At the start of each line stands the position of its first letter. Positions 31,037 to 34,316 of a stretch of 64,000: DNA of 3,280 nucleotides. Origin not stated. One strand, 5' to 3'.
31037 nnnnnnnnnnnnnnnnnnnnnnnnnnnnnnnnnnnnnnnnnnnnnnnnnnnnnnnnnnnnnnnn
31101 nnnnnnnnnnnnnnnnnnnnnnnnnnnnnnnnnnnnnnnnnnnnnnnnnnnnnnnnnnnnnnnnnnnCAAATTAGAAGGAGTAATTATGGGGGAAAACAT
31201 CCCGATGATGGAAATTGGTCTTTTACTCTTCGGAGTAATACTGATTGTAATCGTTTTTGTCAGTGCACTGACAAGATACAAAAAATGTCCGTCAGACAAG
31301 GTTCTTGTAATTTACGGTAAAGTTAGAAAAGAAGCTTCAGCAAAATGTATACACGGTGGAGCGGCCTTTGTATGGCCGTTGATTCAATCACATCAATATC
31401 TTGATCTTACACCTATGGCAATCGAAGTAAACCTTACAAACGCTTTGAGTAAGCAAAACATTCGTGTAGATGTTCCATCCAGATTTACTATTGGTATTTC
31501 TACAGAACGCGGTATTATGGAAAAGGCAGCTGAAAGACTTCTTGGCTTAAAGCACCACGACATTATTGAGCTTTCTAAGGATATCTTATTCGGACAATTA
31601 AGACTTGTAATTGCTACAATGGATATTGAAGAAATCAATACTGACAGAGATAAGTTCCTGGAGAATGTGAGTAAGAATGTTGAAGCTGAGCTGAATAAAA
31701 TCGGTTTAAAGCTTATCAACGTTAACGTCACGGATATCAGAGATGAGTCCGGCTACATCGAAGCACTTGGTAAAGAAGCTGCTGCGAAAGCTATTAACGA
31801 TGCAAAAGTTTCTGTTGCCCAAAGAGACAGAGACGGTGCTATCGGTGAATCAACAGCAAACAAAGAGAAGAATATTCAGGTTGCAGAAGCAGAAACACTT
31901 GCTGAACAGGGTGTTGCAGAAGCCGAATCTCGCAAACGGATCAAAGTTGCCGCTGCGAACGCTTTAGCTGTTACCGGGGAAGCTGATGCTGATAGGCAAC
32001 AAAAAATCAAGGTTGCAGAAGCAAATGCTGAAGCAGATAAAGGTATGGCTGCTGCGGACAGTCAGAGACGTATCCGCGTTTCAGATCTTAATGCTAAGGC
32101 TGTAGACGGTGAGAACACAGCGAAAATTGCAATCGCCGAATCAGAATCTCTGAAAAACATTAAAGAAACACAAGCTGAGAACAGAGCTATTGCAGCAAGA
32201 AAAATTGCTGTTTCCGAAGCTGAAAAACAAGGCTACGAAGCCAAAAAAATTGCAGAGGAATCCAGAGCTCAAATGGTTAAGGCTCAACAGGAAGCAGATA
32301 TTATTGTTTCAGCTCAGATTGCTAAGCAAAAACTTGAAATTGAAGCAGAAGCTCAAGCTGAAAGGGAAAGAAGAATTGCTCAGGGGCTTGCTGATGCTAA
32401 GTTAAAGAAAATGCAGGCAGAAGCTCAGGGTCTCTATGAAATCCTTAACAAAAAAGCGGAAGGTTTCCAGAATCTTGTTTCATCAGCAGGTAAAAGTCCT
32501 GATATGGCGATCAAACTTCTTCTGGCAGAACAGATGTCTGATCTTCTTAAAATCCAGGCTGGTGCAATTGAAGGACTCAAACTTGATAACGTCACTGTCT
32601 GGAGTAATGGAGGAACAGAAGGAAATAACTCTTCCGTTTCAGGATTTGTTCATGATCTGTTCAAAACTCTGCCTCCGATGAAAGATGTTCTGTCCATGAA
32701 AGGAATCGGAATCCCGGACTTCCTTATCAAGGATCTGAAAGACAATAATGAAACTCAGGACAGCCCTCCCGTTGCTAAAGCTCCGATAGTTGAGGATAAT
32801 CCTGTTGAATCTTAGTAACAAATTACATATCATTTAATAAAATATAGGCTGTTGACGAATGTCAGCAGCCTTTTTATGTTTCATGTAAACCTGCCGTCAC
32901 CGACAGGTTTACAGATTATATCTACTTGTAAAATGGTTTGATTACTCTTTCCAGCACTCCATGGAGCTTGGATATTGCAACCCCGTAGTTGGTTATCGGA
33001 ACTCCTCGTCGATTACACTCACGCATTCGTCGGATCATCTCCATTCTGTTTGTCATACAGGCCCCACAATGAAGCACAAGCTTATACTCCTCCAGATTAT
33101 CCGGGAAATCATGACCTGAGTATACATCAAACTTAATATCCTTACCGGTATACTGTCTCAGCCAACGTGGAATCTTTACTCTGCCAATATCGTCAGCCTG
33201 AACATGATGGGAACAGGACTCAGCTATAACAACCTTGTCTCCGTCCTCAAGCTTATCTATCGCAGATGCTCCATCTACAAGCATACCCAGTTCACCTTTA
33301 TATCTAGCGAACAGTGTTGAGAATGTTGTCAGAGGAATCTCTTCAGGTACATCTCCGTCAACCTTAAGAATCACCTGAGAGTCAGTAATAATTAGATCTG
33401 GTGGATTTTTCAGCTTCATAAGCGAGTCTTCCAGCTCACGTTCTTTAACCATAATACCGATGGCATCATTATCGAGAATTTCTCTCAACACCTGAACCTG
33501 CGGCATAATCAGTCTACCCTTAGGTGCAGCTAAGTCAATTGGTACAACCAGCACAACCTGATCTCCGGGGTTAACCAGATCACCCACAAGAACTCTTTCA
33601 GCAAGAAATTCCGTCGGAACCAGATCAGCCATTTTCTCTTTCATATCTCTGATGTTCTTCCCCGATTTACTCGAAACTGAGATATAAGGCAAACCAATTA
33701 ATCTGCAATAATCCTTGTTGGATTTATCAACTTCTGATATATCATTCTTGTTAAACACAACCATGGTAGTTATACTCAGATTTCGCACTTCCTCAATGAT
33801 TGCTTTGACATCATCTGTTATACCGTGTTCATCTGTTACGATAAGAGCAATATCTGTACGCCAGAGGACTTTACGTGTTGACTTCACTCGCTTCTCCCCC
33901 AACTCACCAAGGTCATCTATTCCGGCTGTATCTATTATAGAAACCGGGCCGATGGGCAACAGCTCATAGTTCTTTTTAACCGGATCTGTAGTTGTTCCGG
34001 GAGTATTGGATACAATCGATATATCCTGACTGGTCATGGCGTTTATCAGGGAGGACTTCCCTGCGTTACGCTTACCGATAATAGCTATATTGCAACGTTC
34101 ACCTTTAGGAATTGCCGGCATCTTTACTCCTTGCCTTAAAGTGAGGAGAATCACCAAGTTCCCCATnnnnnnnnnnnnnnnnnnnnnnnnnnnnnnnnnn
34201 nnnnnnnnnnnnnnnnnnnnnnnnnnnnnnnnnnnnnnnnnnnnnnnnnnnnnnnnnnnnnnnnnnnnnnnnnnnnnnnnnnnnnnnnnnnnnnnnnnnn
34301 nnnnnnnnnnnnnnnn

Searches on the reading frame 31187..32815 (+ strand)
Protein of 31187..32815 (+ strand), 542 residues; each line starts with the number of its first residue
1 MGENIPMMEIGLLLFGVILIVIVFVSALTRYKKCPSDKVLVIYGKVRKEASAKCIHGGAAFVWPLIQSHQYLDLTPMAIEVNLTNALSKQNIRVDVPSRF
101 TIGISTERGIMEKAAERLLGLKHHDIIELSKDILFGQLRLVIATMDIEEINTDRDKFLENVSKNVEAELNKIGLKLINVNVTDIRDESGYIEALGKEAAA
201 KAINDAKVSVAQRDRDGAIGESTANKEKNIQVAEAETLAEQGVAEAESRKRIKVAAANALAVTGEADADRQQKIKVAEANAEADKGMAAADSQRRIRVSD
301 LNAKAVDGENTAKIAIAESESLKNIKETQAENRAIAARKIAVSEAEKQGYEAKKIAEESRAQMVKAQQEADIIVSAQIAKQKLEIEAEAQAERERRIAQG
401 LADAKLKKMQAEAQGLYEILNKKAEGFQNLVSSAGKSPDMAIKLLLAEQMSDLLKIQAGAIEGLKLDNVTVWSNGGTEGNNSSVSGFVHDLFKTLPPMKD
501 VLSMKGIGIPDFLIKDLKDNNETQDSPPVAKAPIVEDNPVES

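Call 21: search_protein_families(library=ncbifam, proteins=[window:31187-32815:+], max_evalue=1e-10)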
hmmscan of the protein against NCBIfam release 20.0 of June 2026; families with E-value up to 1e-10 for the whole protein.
window:31187-32815:+ (542 aa): 1 family
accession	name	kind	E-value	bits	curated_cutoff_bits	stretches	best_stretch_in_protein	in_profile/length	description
NF058507.1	FlotScfldFlot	equivalog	1.7e-45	156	700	1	15-256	7-251/477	flotillin lipid rafts scaffold protein FloT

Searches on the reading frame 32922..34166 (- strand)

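Call 21: search_protein_families(library=ncbifam, proteins=[window:32922-34166:-], max_evalue=1e-10)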
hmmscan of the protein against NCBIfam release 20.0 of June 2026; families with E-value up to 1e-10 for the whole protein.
window:32922-34166:- (414 aa): 12 families
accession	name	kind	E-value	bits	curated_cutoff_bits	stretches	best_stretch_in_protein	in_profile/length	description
TIGR03918.1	GTP_HydF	equivalog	2.4e-167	556.7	325.55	1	20-409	3-392/392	[FeFe] hydrogenase H-cluster maturation GTPase HydF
TIGR03594.1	GTPase_EngA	equivalog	1.2e-24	87.1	306.7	1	27-183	3-160/432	ribosome biogenesis GTPase Der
TIGR00450.1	mnmE_trmE_thdF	equivalog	5.9e-24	84.9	252.6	1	25-183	210-363/446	tRNA uridine-5-carboxymethylaminomethyl(34) synthesis GTPase MnmE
TIGR00231.1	small_GTP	domain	8.7e-22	77.6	42.5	1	24-175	3-158/164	GTP-binding protein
NF003661.0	PRK05291.1-3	equivalog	1.1e-21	77.8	380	1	26-187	218-374/448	tRNA uridine-5-carboxymethylaminomethyl(34) synthesis GTPase MnmE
NF000908.1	PRK00089.1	equivalog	1.8e-20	73.4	237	1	25-185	4-169/291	GTPase Era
NF002828.0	PRK03003.1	equivalog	9.5e-15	54.1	631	1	20-179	210-379/477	ribosome biogenesis GTPase Der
NF007071.0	PRK09518.1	equivalog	3.8e-14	52.1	953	1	26-177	446-608/706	bifunctional cytidylate kinase/GTPase Der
TIGR03156.1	GTP_HflX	equivalog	3.5e-13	49.2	216.75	1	24-181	189-349/351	GTPase HflX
TIGR00436.1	era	equivalog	8.7e-13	48.2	116.25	1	26-176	2-156/270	GTPase Era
TIGR03598.1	GTPase_YsxC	equivalog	1.1e-11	44.8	124.45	0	15-60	9-55/186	ribosome biogenesis GTP-binding protein YihA/YsxC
TIGR00437.1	feoB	equivalog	1.2e-11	44.1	315.65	1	31-254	1-222/594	ferrous iron transport protein B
